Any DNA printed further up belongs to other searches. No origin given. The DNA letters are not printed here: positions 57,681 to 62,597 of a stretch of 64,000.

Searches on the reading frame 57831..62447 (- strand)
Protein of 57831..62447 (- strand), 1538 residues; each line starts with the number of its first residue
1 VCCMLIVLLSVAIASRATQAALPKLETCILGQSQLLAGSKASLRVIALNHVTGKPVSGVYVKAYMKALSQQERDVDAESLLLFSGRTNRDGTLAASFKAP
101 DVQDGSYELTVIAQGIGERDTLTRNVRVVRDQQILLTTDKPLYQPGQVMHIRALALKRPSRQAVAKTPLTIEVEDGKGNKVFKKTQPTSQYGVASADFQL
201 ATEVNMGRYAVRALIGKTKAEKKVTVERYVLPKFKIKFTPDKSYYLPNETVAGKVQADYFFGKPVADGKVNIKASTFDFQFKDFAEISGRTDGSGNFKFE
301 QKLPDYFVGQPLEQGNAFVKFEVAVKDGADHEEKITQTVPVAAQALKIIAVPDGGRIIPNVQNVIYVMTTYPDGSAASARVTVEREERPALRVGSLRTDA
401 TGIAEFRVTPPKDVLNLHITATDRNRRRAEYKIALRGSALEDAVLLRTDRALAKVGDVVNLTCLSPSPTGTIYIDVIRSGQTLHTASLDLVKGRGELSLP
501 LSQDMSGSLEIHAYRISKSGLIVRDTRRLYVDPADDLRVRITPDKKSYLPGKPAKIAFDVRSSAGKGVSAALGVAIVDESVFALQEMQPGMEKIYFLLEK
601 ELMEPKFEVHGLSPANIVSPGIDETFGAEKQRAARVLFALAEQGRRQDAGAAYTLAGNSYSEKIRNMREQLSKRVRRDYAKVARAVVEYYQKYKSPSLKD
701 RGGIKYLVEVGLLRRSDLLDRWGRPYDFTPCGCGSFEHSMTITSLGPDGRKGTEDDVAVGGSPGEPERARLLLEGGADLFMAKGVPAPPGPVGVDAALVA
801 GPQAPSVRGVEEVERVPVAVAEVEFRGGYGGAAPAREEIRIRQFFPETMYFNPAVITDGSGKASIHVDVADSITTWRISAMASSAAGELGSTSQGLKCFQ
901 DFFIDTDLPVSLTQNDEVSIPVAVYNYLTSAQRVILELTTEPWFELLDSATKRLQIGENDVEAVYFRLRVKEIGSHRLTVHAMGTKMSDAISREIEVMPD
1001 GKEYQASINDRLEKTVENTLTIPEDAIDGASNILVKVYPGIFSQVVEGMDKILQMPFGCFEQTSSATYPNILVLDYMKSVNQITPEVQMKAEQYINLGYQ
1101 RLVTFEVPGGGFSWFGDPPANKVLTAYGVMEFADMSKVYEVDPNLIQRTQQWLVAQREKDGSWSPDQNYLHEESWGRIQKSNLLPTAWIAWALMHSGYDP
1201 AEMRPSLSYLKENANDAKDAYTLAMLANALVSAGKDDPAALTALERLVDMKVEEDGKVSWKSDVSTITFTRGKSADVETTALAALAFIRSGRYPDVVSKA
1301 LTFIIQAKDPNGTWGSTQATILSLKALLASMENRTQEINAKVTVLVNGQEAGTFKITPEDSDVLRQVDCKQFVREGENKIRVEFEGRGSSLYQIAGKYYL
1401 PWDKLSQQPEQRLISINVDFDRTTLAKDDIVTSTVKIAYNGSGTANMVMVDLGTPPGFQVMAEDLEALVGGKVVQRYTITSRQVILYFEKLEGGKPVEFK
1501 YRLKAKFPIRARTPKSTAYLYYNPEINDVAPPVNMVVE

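Call 60: search_protein_families(library=pfam, proteins=[window:57831-62447:-], max_evalue=0.00001)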
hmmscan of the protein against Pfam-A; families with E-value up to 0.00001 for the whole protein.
window:57831-62447:- (1538 aa): 7 families
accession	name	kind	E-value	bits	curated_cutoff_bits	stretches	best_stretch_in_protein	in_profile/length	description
PF07678.20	TED_complement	-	7.2e-49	167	22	1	1042-1327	12-309/312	A-macroglobulin TED domain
PF00207.28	A2M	-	3e-21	75.5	21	1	848-937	1-91/92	Alpha-2-macroglobulin family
PF01835.25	MG2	-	2e-19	70.2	32.8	1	134-224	2-94/96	MG2 domain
PF07703.20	A2M_BRD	-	1.1e-14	55.4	22.7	1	446-584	3-140/140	Alpha-2-macroglobulin bait region domain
PF17791.7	MG3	-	1.6e-12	48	23.1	1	228-299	1-73/84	Macroglobulin domain MG3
PF07677.20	A2M_recep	-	1.7e-12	48.2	21.7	1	1444-1527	2-89/95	A-macroglobulin receptor binding domain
PF13243.12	SQHop_cyclase_C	-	1.4e-07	31.3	26.1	0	1113-1215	177-279/319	Squalene-hopene cyclase C-terminal domain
